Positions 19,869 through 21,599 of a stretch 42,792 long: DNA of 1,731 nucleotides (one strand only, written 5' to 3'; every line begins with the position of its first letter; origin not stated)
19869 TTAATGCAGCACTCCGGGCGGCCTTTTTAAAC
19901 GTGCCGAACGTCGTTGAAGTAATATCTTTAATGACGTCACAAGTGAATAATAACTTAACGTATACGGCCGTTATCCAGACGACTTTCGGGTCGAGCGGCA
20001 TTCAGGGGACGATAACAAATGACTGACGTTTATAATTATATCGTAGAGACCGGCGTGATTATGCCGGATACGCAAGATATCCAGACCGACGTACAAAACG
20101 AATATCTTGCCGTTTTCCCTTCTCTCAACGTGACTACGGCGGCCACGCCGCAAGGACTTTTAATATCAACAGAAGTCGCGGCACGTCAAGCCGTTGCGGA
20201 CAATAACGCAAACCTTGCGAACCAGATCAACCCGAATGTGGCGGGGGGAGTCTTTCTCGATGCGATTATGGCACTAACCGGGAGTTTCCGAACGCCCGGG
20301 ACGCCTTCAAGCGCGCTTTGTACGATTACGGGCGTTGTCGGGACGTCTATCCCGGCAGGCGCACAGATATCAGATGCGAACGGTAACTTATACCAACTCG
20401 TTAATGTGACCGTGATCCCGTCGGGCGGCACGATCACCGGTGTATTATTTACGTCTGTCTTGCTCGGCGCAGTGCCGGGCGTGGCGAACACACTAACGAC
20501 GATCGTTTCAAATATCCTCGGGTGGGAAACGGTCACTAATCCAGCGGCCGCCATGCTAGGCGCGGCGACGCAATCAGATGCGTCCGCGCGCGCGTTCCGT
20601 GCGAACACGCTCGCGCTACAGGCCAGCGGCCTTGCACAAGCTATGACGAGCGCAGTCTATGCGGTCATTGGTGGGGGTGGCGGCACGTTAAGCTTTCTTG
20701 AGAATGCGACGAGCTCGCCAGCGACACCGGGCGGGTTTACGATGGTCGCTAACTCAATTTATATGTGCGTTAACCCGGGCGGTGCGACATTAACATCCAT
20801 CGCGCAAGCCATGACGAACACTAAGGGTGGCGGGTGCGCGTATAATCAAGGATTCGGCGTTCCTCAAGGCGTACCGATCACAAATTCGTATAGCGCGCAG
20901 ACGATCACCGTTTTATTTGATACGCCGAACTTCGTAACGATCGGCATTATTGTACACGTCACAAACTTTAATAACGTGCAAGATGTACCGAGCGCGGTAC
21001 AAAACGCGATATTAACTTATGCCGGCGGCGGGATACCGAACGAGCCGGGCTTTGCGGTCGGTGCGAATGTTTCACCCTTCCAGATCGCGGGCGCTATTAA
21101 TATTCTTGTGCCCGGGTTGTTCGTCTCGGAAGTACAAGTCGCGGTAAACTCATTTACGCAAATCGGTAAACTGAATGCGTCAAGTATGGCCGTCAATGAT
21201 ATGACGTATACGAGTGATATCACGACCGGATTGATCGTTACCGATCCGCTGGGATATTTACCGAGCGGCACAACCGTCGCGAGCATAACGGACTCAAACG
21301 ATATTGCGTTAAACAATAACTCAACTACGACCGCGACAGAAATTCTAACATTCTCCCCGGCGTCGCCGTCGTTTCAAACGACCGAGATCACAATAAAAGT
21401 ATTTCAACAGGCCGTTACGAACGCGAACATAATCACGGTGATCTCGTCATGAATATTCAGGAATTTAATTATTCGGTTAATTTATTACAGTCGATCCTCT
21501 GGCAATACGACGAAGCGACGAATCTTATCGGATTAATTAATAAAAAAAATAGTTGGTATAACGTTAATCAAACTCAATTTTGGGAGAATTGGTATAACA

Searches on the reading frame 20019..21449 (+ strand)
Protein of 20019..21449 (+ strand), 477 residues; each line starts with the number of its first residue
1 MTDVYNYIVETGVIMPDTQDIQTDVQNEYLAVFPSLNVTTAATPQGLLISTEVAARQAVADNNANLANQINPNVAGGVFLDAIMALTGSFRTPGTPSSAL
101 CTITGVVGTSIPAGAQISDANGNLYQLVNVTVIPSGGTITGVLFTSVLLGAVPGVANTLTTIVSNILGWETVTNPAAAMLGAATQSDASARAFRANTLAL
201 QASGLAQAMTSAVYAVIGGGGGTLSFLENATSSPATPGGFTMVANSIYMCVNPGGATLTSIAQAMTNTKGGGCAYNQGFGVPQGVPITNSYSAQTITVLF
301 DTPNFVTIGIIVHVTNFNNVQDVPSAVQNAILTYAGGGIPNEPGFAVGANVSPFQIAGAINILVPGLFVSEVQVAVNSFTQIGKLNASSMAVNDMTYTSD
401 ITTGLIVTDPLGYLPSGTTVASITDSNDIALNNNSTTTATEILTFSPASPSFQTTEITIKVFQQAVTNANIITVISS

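Call 9: search_protein_families(library=pfam, max_evalue=0.01, proteins=[window:20019-21449:+])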
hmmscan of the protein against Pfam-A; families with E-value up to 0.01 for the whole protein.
window:20019-21449:+ (477 aa): 1 family
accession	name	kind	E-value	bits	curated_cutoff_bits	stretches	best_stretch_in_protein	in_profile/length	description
PF04865.19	Baseplate_J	-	9.4e-07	28.8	21.1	1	78-190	3-118/255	Baseplate J-like protein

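Call 91: find_related_loci(query=A5, collection=viral_contigs, flank=10000)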
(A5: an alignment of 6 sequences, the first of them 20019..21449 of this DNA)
Query A5 (477 aa) in viral_contigs; peptide patterns used: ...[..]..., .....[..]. (x = any residue, [..] = any of these).
477 stretches matched a pattern; 413 encode a relative of the query (tblastn E <= 1e-3); the best 80 are kept; 80 distinct loci.
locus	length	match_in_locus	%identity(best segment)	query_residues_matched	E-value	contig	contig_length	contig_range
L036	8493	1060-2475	62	1-475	9e-169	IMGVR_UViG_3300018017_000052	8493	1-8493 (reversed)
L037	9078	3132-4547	62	1-475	1e-168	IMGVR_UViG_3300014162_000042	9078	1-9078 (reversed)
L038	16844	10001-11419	59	3-474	3e-163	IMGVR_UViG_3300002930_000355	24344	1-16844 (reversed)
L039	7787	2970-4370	59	3-475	1e-159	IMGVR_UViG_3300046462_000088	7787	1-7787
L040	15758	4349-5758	63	3-475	8e-171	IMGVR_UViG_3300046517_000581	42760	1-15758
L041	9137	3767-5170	56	1-474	2e-144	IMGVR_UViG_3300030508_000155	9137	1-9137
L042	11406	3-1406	56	1-474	3e-144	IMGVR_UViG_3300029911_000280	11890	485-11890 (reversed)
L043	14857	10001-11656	54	3-476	1e-132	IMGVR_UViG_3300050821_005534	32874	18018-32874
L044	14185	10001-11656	54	3-476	3e-129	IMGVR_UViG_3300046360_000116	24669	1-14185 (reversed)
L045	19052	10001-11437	50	2-474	9e-129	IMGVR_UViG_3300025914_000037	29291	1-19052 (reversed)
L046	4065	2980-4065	57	1-365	3e-115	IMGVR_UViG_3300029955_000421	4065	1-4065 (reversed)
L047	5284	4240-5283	58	5-353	3e-113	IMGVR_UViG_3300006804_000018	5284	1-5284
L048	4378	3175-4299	55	1-374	3e-106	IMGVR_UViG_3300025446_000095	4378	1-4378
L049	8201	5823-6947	54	1-374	1e-104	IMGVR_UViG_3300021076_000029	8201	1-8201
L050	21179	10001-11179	51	1-392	6e-104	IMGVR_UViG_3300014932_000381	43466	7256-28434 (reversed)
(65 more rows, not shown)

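Call 96: search_protein_families(library=pfam, alignment_id=A6, max_evalue=0.001)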
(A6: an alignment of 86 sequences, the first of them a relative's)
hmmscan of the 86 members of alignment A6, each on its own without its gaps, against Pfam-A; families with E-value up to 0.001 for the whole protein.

A. member 1, L045:14102-14704:- (201 aa): 1 family
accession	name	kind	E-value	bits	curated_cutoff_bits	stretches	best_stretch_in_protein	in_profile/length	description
PF00589.27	Phage_integrase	-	4e-21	76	27.1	1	9-190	2-171/172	Phage integrase family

B. families by the number of members that match (of 86 scanned): 44 families (the first 25 are shown)
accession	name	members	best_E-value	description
PF02195.25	ParB_N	3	1.2e-06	ParB N-terminal domain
PF00145.23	DNA_methylase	2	2.2e-48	C-5 cytosine-specific DNA methylase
PF00959.24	Phage_lysozyme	2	6.6e-37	Phage lysozyme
PF00589.27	Phage_integrase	2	3.2e-21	Phage integrase family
PF09669.15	Phage_pRha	2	1.5e-12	Phage regulatory protein Rha (Phage_pRha)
PF25680.1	Mom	1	1.3e-44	Mom protein family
PF00805.28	Pentapeptide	1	2.7e-43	Pentapeptide repeats (8 copies)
PF05565.16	Sipho_Gp157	1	1.6e-42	Siphovirus Gp157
PF24027.1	DUF7338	1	1.1e-41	Family of unknown function (DUF7338)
PF04095.22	NAPRTase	1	1.2e-38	Nicotinate phosphoribosyltransferase (NAPRTase) family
PF01145.31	Band_7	1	6.7e-28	SPFH domain / Band 7 family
PF03374.19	ANT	1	2.1e-26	Phage antirepressor protein KilAC domain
PF02498.22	Bro-N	1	2.2e-22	BRO family, N-terminal domain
PF12167.14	Arm-DNA-bind_2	1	1.1e-21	Arm DNA-binding domain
PF02413.22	Caudo_TAP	1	7.2e-21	Caudovirales tail fibre assembly protein, lambda gpK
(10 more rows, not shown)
